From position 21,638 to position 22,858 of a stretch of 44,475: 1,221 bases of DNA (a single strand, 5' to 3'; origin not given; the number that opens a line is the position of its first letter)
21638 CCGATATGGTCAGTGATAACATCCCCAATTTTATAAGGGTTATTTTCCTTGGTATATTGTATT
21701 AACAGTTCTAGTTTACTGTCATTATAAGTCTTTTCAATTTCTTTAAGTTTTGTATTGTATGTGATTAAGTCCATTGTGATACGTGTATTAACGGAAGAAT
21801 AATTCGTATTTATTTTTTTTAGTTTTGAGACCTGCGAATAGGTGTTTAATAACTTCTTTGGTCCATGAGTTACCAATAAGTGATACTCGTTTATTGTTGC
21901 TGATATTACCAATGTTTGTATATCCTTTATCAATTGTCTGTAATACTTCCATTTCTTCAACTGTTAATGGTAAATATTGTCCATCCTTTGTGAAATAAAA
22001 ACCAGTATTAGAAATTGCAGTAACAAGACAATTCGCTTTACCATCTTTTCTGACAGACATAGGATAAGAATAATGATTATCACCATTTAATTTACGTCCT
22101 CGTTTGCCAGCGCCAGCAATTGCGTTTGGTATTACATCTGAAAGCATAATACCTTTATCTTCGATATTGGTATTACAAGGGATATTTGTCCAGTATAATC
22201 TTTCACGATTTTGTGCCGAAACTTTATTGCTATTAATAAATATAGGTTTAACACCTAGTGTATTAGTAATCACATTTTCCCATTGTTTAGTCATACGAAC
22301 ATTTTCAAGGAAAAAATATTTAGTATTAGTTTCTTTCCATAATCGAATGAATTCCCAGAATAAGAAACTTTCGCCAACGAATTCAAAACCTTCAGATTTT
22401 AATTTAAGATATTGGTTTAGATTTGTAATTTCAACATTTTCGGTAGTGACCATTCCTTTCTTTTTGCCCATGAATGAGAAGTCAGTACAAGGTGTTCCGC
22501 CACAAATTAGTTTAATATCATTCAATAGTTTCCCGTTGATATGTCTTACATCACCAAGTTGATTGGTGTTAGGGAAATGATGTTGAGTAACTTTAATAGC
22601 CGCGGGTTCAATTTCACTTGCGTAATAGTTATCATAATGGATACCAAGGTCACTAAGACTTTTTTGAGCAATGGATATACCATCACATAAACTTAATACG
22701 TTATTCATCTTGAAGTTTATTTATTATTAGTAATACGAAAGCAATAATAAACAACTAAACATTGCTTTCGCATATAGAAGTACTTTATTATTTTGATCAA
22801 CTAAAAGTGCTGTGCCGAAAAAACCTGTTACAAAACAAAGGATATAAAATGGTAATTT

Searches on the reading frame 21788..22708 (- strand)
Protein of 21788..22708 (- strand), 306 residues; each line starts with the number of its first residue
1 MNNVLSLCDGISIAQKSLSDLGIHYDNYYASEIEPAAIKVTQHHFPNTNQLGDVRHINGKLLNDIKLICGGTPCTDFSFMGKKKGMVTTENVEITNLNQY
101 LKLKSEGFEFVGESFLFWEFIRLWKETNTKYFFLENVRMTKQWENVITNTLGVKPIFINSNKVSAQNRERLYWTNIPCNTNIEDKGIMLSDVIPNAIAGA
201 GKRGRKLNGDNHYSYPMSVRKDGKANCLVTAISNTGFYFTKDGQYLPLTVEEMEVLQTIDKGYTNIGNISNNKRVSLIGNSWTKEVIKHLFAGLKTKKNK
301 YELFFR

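Call 35: search_protein_families(library=phrogs, proteins=[window:21788-22708:-], max_evalue=0.001)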
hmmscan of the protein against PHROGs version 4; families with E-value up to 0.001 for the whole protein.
window:21788-22708:- (306 aa): 3 families
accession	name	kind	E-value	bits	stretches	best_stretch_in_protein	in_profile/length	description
phrog_116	-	other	1.7e-50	173.2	1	3-296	209-491/779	DNA methyltransferase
phrog_363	-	other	4.4e-22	79.6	1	3-143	55-173/327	DNA methyltransferase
phrog_17284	-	unknown function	7.9e-10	39.4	1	233-298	146-214/245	-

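Call 36: search_protein_families(library=pfam, proteins=[window:21788-22708:-], max_evalue=0.001)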
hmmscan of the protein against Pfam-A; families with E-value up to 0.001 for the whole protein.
window:21788-22708:- (306 aa): 1 family
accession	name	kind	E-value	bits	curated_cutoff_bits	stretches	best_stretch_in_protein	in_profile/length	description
PF00145.23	DNA_methylase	-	5.4e-26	92.2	22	1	3-173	2-158/324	C-5 cytosine-specific DNA methylase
